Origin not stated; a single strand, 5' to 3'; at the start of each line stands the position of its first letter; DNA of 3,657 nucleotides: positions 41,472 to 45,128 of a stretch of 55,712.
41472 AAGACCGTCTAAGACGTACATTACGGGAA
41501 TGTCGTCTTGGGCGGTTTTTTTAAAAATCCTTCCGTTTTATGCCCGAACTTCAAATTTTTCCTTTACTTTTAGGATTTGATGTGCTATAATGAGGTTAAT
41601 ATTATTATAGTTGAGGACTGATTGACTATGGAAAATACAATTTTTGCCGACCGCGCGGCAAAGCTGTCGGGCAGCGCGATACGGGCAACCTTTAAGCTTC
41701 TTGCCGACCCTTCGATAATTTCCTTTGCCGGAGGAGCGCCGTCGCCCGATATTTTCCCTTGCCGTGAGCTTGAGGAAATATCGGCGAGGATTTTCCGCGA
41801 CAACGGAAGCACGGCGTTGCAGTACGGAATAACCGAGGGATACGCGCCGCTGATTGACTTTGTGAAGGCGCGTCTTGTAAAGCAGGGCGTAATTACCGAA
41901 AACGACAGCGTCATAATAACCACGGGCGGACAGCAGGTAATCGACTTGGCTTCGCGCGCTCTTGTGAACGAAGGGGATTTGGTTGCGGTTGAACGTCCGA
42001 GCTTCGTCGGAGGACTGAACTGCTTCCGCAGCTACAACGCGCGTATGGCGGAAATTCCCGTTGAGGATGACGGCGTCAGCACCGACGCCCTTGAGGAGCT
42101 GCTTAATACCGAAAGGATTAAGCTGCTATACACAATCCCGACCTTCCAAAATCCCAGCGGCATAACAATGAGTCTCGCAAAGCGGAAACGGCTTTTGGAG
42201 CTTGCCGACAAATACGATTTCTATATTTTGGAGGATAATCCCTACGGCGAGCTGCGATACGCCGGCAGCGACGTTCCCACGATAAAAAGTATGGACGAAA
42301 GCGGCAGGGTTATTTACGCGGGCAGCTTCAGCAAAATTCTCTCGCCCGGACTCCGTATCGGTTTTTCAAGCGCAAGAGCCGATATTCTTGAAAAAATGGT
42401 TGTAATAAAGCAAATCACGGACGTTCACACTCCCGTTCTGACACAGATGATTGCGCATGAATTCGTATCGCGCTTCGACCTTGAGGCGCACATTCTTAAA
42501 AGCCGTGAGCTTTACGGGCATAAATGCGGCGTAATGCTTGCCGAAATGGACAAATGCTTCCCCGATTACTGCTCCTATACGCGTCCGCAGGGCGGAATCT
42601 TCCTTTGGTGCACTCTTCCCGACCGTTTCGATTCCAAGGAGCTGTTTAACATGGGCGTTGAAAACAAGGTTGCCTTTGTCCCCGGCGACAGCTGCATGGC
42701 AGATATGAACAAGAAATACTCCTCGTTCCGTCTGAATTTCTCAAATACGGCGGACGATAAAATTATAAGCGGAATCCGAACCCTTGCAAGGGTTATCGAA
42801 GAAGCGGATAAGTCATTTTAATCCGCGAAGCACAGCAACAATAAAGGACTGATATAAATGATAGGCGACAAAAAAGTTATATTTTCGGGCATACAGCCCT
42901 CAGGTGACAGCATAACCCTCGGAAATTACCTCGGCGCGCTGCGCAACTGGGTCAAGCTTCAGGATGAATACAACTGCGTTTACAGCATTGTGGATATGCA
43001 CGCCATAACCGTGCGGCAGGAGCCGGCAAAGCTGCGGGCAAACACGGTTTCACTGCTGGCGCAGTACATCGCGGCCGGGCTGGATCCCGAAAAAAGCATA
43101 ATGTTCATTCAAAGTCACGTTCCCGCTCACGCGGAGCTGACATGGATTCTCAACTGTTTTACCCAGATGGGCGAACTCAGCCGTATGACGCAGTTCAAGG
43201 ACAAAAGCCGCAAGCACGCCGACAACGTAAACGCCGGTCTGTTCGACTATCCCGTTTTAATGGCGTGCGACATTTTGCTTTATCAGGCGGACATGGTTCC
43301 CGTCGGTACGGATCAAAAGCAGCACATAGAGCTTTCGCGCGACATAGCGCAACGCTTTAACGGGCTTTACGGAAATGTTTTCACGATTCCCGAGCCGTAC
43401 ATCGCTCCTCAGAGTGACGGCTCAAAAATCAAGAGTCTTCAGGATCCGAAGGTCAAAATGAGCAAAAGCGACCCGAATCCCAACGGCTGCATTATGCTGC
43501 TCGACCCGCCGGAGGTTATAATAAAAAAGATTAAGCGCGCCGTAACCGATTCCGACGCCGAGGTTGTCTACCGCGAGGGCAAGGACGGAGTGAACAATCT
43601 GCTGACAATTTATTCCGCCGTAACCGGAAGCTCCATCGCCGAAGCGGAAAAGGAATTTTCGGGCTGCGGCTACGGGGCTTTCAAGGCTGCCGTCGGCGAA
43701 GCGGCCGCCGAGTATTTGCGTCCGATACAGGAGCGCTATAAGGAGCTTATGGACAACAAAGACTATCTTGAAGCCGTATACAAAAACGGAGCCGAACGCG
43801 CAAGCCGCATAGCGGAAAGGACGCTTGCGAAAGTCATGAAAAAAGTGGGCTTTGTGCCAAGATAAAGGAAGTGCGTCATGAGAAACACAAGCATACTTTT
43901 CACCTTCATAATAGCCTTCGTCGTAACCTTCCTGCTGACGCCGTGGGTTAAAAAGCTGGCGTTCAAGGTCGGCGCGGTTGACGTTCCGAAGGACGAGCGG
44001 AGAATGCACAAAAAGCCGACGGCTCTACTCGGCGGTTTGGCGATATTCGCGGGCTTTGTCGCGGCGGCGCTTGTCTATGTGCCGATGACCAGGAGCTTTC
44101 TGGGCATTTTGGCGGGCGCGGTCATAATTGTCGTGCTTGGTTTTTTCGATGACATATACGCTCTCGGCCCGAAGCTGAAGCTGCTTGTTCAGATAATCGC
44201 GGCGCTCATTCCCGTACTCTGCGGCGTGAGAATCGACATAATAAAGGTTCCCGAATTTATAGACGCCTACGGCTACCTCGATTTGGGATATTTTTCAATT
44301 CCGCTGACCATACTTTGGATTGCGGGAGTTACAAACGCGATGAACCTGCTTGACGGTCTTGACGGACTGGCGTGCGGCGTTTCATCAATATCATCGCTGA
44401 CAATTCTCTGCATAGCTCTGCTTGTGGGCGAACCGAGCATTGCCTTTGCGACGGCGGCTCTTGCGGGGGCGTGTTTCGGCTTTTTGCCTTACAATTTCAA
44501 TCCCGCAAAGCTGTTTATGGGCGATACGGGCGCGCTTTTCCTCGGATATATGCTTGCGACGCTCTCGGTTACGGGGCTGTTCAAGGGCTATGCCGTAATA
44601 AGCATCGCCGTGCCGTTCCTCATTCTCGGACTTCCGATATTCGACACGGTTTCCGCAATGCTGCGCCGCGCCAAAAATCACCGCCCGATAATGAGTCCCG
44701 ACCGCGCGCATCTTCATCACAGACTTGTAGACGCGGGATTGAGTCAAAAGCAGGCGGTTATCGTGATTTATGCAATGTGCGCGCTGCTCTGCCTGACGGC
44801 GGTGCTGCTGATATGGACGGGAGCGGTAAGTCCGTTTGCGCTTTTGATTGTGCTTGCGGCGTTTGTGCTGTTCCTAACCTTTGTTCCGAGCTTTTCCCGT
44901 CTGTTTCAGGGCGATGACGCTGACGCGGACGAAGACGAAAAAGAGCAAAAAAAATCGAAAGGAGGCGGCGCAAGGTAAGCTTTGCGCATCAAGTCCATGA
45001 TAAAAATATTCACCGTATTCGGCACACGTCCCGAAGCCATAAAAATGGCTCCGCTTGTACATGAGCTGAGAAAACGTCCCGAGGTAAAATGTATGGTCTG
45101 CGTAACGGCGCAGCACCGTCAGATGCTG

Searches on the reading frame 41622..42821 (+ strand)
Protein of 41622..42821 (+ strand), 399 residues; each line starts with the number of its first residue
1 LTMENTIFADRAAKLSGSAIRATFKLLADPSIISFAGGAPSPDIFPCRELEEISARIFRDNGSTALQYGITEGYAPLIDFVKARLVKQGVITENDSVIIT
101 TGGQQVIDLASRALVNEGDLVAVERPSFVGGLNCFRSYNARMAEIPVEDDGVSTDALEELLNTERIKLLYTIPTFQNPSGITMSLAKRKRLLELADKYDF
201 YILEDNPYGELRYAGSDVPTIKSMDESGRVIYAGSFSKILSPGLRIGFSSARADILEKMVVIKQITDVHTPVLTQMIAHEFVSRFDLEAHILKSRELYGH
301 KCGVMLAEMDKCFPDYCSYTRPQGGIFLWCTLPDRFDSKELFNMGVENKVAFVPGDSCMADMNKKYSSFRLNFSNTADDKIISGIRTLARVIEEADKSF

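Call 59: search_protein_families(library=pfam, proteins=[window:41622-42821:+], max_evalue=0.00001)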
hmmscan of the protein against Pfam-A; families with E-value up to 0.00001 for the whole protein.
window:41622-42821:+ (399 aa): 2 families
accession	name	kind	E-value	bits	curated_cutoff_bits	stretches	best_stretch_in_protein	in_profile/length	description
PF00155.27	Aminotran_1_2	-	1.1e-28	100.9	19.7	1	60-380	30-353/361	Aminotransferase class I and II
PF12897.13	Asp_aminotransf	-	4.7e-10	39.3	27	1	138-328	144-345/421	Aspartate amino-transferase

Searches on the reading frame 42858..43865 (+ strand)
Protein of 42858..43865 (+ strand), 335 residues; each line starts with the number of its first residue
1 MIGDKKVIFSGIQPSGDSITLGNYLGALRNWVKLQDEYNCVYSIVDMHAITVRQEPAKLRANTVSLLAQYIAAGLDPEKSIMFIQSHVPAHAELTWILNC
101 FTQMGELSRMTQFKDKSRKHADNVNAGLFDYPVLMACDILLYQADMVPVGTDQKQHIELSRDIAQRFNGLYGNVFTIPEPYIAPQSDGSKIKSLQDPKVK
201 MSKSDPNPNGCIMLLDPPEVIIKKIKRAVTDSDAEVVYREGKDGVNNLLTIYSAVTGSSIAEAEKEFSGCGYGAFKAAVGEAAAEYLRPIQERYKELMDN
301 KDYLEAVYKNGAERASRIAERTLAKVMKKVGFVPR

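Call 59: search_protein_families(library=pfam, proteins=[window:42858-43865:+], max_evalue=0.00001)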
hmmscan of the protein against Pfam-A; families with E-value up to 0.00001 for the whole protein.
window:42858-43865:+ (335 aa): 1 family
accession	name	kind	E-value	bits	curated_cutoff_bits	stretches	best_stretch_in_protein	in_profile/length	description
PF00579.31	tRNA-synt_1b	-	1.5e-77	261.3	21.1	1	7-287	7-291/292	tRNA synthetases class I (W and Y)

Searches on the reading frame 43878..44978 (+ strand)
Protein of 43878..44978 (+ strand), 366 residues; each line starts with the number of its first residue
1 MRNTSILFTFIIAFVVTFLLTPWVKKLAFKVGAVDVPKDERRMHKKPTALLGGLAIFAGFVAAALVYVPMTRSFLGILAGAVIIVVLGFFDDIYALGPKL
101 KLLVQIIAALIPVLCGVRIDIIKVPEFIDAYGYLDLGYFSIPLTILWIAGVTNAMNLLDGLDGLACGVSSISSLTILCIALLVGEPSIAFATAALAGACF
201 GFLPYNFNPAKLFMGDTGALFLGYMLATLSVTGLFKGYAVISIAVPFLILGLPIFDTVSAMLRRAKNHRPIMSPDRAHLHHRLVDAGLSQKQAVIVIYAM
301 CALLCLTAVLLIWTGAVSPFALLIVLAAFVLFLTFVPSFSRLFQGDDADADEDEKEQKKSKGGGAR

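Call 59: search_protein_families(library=pfam, proteins=[window:43878-44978:+], max_evalue=0.00001)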
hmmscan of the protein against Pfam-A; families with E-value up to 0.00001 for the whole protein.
window:43878-44978:+ (366 aa): 1 family
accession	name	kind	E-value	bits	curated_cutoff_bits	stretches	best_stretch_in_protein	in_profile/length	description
PF00953.26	Glycos_transf_4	-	1.5e-42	145.7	27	1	75-233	2-159/160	Glycosyl transferase family 4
